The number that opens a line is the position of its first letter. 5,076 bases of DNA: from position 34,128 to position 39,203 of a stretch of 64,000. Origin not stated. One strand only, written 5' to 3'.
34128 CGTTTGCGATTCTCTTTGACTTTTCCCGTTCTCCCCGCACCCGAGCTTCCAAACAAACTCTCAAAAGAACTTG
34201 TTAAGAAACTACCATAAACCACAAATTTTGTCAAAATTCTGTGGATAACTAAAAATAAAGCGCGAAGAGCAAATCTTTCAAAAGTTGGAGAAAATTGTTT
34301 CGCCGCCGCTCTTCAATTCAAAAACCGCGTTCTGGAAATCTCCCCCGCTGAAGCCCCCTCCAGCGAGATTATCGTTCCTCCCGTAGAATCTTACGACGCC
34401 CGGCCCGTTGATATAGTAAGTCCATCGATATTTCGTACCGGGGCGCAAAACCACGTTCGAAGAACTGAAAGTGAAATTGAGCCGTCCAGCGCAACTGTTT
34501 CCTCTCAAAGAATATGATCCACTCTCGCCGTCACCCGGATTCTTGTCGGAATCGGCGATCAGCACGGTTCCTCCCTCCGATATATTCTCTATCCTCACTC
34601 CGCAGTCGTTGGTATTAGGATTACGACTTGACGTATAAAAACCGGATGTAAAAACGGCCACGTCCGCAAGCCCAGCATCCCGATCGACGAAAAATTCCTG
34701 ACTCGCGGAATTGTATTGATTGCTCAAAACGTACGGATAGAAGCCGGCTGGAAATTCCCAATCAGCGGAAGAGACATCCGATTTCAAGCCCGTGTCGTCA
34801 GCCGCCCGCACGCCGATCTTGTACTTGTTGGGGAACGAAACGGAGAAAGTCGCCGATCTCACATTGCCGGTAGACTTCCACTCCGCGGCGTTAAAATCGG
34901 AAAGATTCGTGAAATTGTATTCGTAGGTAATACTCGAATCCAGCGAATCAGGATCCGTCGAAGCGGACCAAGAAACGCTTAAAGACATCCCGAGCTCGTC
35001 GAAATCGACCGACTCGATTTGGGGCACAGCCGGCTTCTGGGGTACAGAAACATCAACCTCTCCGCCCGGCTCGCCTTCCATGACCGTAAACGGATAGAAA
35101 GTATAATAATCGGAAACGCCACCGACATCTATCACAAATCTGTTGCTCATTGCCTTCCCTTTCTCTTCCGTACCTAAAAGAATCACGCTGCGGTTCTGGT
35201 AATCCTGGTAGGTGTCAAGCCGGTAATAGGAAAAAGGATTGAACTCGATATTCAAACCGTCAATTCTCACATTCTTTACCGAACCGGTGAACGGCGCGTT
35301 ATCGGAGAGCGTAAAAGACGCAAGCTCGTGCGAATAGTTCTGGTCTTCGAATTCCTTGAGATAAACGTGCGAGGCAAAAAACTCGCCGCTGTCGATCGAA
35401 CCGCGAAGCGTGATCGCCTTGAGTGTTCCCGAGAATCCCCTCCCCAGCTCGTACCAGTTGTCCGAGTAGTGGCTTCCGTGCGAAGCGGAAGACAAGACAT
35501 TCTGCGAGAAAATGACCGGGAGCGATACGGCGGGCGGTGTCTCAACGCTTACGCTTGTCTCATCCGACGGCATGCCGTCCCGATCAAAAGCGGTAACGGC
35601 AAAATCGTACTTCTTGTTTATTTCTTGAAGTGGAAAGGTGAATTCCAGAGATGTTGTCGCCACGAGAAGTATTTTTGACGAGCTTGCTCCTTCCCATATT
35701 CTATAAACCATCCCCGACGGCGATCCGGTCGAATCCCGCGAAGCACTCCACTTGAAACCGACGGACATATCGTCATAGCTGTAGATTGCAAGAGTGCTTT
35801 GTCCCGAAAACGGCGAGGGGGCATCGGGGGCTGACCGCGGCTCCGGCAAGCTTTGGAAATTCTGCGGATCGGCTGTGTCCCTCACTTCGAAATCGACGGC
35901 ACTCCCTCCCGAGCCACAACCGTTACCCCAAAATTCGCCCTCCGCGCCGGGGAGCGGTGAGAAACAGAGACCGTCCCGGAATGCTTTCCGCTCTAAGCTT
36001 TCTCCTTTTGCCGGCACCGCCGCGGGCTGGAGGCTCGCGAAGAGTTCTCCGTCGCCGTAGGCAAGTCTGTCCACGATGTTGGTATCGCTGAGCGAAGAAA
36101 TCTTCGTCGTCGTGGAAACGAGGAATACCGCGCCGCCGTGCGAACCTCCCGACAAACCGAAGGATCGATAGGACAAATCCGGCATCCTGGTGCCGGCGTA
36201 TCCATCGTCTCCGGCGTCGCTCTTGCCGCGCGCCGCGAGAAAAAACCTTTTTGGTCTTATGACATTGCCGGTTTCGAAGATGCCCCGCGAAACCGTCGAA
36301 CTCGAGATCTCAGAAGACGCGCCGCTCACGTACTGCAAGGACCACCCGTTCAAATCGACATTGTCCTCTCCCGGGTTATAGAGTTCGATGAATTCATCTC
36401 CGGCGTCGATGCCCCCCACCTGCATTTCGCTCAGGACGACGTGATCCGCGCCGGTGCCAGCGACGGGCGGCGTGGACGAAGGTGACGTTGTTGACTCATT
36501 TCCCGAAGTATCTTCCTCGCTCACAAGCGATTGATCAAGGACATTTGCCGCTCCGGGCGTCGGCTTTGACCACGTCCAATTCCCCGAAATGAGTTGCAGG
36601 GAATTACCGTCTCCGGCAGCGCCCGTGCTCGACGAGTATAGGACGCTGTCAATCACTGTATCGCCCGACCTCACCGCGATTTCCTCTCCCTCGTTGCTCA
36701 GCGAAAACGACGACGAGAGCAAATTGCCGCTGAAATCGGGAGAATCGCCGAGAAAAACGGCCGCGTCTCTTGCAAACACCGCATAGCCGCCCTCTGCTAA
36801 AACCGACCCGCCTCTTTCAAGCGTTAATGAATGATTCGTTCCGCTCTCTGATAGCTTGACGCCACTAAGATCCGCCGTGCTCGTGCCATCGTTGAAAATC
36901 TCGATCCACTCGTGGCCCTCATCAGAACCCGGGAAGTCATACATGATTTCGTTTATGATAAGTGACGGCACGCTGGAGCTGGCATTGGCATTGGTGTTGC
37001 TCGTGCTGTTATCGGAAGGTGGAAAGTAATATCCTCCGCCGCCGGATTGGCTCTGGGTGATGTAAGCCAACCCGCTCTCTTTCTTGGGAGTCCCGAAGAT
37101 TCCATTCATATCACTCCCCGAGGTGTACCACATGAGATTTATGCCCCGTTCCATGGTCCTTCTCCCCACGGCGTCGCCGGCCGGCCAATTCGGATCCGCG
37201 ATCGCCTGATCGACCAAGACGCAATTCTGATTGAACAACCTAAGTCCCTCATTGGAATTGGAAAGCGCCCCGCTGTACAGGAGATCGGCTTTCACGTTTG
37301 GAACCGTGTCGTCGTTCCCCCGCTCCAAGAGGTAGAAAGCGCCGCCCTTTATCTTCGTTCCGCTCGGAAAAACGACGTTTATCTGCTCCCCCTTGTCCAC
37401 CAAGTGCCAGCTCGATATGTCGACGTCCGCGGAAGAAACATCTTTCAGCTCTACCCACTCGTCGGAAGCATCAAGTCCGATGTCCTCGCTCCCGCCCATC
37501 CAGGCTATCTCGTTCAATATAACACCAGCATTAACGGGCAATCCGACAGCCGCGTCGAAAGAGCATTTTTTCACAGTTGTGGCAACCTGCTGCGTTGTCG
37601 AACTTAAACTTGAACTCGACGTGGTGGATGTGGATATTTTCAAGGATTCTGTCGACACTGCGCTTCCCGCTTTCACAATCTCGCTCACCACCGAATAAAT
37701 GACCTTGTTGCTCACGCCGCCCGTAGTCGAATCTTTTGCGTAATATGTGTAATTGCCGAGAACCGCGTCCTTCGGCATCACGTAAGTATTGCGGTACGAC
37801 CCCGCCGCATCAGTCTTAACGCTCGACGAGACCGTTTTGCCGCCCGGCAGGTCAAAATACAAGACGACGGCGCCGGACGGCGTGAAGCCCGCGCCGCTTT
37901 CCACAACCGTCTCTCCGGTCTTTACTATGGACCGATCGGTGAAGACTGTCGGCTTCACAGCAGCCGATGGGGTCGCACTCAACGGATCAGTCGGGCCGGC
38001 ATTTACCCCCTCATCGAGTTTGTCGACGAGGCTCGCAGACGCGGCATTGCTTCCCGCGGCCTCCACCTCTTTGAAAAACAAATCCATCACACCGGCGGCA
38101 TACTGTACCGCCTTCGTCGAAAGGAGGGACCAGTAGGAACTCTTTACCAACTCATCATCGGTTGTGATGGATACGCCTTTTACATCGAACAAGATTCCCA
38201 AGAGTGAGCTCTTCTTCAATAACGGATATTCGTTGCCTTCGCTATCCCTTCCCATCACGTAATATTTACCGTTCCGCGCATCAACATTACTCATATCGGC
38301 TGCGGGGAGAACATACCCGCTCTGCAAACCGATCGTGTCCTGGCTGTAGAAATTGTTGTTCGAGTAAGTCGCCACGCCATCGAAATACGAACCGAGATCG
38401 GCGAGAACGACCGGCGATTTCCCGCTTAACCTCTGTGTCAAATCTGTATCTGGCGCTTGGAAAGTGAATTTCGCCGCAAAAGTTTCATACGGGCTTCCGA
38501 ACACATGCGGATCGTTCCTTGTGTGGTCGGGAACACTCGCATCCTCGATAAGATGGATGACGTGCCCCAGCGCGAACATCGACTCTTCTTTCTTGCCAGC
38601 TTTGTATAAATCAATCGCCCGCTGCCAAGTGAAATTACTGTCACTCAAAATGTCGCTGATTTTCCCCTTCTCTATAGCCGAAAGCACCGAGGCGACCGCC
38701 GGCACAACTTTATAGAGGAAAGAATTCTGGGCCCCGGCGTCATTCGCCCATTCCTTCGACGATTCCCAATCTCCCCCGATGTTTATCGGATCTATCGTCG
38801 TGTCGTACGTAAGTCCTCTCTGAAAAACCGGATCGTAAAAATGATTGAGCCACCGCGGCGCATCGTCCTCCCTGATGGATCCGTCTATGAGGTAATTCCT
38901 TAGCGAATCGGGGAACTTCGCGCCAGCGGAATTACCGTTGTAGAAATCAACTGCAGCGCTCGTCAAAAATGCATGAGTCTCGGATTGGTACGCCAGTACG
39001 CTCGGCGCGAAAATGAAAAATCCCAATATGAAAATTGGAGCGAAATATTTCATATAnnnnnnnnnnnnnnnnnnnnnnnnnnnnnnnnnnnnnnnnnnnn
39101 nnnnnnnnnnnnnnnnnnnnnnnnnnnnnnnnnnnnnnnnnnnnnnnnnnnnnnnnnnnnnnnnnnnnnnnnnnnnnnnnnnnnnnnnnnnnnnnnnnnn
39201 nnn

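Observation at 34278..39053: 1591-aa secreted nuclease-like giant protein with three lamin-tail domains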

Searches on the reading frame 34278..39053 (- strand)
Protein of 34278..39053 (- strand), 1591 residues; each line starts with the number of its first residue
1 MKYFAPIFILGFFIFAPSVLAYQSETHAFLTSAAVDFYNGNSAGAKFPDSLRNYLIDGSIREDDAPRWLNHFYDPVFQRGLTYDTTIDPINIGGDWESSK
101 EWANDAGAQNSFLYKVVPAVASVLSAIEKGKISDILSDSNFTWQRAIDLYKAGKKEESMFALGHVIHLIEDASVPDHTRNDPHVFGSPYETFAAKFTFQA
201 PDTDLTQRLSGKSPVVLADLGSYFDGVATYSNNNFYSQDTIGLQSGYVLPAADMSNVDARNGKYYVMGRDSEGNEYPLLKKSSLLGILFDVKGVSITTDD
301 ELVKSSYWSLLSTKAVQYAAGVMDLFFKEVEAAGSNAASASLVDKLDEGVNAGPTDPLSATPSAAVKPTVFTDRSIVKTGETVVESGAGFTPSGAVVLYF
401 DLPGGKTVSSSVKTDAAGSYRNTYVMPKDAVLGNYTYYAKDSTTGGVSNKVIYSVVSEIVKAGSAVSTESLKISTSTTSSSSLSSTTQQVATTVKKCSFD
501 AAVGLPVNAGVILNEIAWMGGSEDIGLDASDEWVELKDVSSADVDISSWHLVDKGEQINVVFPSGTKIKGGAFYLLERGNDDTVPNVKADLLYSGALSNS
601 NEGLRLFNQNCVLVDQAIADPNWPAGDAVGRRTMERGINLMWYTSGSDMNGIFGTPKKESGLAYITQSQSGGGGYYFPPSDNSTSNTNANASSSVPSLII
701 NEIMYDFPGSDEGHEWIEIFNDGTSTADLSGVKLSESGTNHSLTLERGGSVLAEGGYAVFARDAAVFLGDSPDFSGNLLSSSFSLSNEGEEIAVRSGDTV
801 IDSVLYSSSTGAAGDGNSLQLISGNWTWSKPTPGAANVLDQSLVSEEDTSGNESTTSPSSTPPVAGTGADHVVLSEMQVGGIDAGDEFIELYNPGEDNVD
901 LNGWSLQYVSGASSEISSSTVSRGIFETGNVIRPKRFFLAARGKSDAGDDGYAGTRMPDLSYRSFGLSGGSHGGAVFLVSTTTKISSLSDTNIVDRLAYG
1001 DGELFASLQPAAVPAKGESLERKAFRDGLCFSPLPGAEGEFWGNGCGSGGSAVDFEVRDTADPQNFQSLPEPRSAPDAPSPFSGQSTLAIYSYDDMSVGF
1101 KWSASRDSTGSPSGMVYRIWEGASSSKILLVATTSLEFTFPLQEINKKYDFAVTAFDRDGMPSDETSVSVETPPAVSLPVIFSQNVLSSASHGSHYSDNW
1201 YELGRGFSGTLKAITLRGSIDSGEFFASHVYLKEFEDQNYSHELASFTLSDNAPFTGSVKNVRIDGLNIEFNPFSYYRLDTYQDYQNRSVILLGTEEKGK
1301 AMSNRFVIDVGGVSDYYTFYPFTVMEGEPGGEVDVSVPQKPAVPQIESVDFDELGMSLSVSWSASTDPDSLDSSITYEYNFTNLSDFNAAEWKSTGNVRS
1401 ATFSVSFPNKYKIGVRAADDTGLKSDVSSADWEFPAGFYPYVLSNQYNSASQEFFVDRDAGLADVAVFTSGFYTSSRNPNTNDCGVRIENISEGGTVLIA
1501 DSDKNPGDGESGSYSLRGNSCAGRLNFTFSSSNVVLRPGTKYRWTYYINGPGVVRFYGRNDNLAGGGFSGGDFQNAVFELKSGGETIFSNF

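Call 5: search_protein_families(library=pfam, proteins=[window:34278-39053:-], max_evalue=1)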
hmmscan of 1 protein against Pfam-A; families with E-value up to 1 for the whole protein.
window:34278-39053:- (1591 aa): 3 families
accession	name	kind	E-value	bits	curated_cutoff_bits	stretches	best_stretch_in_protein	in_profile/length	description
PF00932.25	LTD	-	2.2e-36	125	34.3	3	692-806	2-107/109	Lamin Tail Domain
PF01835.25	MG2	-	4.8e-05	24.1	32.8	1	370-445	4-86/96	MG2 domain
PF00882.24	Zn_dep_PLPC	-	0.18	12.2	26.8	1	146-183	64-98/167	Zinc dependent phospholipase C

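Call 6: search_protein_families(library=ncbifam, proteins=[window:34278-39053:-], max_evalue=1)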
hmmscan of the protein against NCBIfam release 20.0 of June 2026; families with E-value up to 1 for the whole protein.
window:34278-39053:- (1591 aa): 0 families

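Call 8: search_solved_structures(query=window:34278-39053:-, max_evalue=1)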
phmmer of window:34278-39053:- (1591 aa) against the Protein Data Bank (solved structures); distinct sequences matched with E-value up to 1: 4.
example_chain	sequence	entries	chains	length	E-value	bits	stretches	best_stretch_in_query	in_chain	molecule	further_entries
8gjp_A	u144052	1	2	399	0.1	13.1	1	547-625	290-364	Non-ribosomal peptide synthetase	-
8gkm_A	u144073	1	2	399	0.11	13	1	547-625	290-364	Non-ribosomal peptide synthetase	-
8gic_A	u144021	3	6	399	0.12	12.9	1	547-625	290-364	Non-ribosomal peptide synthetase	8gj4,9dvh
8glc_B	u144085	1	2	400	0.45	11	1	547-637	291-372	Non-ribosomal peptide synthetase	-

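Call 30: find_encoding_contigs(protein=window:34278-39053:-, flank=3000, max_places=3)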
Protein window:34278-39053:- (1591 aa): 2 contigs read that carry it; 2 places shown.
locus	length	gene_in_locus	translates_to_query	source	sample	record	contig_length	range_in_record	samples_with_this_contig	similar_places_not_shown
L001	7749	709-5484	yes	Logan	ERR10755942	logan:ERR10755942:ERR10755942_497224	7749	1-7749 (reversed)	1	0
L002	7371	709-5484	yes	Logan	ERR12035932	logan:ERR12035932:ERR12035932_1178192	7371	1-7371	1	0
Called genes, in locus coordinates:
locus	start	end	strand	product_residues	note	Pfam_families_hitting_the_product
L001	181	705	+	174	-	-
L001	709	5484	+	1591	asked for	PF00932:LTD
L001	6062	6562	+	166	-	PF00588:SpoU_methylase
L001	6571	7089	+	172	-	PF02643:DUF192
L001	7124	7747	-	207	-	?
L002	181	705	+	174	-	-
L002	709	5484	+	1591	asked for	PF00932:LTD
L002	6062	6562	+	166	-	PF00588:SpoU_methylase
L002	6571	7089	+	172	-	PF02643:DUF192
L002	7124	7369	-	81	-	?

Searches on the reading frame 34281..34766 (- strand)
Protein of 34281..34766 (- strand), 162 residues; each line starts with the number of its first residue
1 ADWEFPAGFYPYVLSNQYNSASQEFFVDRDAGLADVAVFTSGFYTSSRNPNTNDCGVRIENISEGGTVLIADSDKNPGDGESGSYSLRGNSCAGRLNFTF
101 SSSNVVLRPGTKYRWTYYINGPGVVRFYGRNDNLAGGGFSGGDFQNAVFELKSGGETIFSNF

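Call 18: search_protein_families(library=pfam, proteins=[window:34281-34766:-], max_evalue=1)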
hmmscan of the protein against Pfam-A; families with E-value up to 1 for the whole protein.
seq(162 aa): 0 families

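Call 73: search_solved_structures(query=A6, max_evalue=10)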
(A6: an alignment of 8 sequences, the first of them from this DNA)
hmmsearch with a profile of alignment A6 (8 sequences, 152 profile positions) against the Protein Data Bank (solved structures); distinct sequences matched with E-value up to 10: 2.
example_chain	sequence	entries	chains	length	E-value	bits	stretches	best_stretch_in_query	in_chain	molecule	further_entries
1u83_A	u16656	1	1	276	0.18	14.9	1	34-131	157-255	Phosphosulfolactate synthase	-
3ouq_A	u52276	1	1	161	0.22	14.6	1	35-90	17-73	Cytochrome c family protein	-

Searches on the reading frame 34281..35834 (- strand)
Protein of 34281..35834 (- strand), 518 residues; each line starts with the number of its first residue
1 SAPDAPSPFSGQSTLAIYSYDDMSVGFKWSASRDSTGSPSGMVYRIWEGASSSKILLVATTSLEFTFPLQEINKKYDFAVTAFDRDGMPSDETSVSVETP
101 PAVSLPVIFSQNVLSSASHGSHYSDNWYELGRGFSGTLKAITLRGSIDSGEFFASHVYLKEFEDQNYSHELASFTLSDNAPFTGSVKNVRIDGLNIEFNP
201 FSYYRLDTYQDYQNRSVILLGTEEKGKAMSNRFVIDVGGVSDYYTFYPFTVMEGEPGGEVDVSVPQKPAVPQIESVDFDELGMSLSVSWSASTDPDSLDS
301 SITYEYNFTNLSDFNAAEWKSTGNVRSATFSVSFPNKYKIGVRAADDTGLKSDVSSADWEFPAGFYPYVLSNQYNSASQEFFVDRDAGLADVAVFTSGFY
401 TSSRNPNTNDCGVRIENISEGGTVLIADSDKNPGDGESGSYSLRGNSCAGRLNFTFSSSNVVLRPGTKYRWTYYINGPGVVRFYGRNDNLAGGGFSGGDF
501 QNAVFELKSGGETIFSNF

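Call 29: find_homologous_proteins(query=window:34281-35834:-, max_evalue=0.001)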
Query seq(518 aa) (518 aa): 4 proteins with E <= 0.001 among 8000 candidates.
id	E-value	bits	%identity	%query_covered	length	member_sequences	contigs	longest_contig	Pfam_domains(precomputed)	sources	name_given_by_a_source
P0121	1.6e-77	280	39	83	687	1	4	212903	PF01551.30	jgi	jgi:hypothetical protein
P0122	2.6e-76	276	39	83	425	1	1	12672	-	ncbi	-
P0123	7.4e-72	261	38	79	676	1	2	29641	PF01551.30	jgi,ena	-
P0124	1.2e-56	211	37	65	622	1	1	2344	PF01551.30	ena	-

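Call 66: find_encoding_contigs(protein=P0121, flank=4000, max_places=2)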
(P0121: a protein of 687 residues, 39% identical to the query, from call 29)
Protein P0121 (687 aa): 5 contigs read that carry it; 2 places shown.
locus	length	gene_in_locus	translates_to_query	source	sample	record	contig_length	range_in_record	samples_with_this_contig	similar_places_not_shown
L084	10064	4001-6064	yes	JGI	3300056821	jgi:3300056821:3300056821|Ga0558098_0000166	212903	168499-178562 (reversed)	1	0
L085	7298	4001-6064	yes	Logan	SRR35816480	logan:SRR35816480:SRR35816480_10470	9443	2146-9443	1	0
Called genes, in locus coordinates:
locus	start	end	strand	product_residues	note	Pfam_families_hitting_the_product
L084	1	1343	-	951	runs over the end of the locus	PF03477:ATP-cone, PF00317:Ribonuc_red_lgN, PF02867:Ribonuc_red_lgC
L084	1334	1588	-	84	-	-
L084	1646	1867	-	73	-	-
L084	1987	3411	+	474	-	PF00932:LTD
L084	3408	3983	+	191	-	-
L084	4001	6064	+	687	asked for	PF01551:Peptidase_M23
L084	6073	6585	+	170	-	PF00588:SpoU_methylase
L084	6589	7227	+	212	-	PF02643:DUF192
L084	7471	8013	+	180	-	PF03640:Lipoprotein_15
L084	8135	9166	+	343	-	PF00044:Gp_dh_N, PF02800:Gp_dh_C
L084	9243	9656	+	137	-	-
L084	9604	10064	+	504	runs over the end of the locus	PF01336:tRNA_anti-codon, PF00152:tRNA-synt_2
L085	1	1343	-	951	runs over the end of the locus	PF03477:ATP-cone, PF00317:Ribonuc_red_lgN, PF02867:Ribonuc_red_lgC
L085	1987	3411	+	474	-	PF00932:LTD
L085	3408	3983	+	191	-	-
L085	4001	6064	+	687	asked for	PF01551:Peptidase_M23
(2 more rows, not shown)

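Call 75: search_protein_families(library=pfam, proteins=[P0121, P0123, L084:1987-3411:+, L084:3408-3983:+], max_evalue=0.1)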
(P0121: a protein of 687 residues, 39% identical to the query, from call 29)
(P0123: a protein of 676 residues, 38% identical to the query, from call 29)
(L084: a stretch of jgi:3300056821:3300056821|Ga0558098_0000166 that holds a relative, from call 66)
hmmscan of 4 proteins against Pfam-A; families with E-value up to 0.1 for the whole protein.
P0121 (687 aa): 1 family
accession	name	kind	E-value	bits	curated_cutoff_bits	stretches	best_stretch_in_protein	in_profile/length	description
PF01551.29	Peptidase_M23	-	1.2e-13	51.5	28.7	1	67-157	11-88/96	Peptidase family M23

P0123 (676 aa): 1 family
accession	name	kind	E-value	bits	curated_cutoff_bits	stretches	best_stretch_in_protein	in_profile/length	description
PF01551.29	Peptidase_M23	-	3.2e-16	59.8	28.7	1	64-152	12-87/96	Peptidase family M23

L084:1987-3411:+ (474 aa): 1 family
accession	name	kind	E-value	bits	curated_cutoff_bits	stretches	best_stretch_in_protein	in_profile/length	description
PF00932.25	LTD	-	3.4e-26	92.2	34.3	2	318-430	2-108/109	Lamin Tail Domain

L084:3408-3983:+ (191 aa): 2 families
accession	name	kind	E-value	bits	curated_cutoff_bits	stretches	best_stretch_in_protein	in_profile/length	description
PF18933.6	PsbP_2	-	5.7e-05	23.6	27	1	14-127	3-120/184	PsbP-like protein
PF25630.1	Phycodna_minor_capsid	-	0.085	13.6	27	0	10-54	7-51/96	Phycodnaviridae minor capsid protein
